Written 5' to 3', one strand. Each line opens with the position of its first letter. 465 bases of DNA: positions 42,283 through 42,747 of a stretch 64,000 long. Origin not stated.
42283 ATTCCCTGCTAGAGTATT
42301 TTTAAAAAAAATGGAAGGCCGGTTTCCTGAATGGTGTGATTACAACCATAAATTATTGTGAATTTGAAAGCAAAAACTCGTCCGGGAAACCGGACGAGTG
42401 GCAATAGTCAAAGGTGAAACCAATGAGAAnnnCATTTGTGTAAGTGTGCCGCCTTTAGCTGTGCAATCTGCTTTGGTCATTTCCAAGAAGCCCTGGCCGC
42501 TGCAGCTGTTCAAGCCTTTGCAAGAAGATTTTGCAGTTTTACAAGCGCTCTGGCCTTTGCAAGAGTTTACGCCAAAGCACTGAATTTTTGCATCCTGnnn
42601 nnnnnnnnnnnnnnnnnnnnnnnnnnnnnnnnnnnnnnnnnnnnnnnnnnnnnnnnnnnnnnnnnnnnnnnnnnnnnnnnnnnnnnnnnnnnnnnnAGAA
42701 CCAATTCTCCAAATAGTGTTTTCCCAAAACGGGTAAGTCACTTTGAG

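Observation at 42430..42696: Precursor architecture: cleavable Sec signal and an internally duplicated NSC(K/S)GQ core with C-x5-C-x5-C-x6-C-x5-C-x12-C spacing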

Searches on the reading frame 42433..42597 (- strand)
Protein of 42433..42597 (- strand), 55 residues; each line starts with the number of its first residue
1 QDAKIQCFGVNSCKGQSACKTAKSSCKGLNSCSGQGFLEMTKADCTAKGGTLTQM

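Call 42: search_protein_representatives(protein=window:42433-42597:-)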
Query: 55 residues. Proteins with E-value up to 0.001 (for the whole library): 1176; up to 1e-10: 110; up to 1e-30: 0. The best 150 are listed.
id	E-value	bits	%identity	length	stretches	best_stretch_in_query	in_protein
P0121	7.1e-21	88.6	51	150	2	6-52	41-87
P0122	4.2e-20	86.2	47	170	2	4-51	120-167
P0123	1.5e-18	81.3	52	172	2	2-52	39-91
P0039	2.5e-18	80.6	72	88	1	1-53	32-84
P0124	3.9e-18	80.0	52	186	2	5-52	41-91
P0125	4.5e-18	79.8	50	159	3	5-53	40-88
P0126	1.8e-17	77.9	51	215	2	4-52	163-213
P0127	4.8e-17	76.6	49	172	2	3-50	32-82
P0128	9.3e-17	75.8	46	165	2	4-52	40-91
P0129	2.4e-16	74.5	45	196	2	3-52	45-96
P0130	6.2e-16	73.2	45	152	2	5-50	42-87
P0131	4.1e-15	70.6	43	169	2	5-52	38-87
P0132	5.7e-15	70.2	62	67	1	3-54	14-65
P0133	1.4e-14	69.0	43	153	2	5-51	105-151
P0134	1.7e-14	68.7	74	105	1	6-51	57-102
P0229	1.0e-10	56.9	60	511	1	4-51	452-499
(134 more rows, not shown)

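Call 50: search_protein_families(library=pfam, proteins=[P0121, P0229], max_evalue=0.01)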
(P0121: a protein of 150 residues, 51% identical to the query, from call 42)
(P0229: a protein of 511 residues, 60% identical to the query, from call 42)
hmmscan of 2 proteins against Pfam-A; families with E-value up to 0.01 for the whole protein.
P0121 (150 aa): 0 families

P0229 (511 aa): 13 families
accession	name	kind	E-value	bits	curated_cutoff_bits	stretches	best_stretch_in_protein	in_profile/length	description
PF13847.12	Methyltransf_31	-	3.6e-26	92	27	1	73-220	1-145/145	Methyltransferase domain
PF08241.18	Methyltransf_11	-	2.7e-19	70.1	21.2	1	80-177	1-93/95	Methyltransferase domain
PF13649.12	Methyltransf_25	-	5.5e-18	65.9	27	1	79-175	1-97/97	Methyltransferase domain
PF01209.24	Ubie_methyltran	-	1.2e-15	57.9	20.1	1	74-182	46-154/233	ubiE/COQ5 methyltransferase family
PF13489.12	Methyltransf_23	-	5.3e-12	46.2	27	1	74-225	21-163/164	Methyltransferase domain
PF08242.18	Methyltransf_12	-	1.5e-11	45.3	30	1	80-177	1-98/98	Methyltransferase domain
PF03203.19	MerC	-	4.9e-07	30.7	27.6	1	286-393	4-107/108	MerC mercury resistance protein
PF01135.25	PCMT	-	8.9e-06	26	20.3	1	73-133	71-131/210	Protein-L-isoaspartate(D-aspartate) O-methyltransferase (PCMT)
PF05148.21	Methyltransf_8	-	6.1e-05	23.4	27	1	125-183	103-160/219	Hypothetical methyltransferase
PF01269.23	Fibrillarin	-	0.00055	19.6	27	1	72-120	68-116/227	Fibrillarin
PF06325.19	PrmA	-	0.00083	19.4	22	1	72-179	158-258/296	Ribosomal protein L11 methyltransferase (PrmA)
PF01040.23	UbiA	-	0.0011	18.7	34.2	1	303-401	72-169/250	UbiA prenyltransferase family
PF01728.25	FtsJ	-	0.0021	18.4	24.1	1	72-155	18-102/181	FtsJ-like methyltransferase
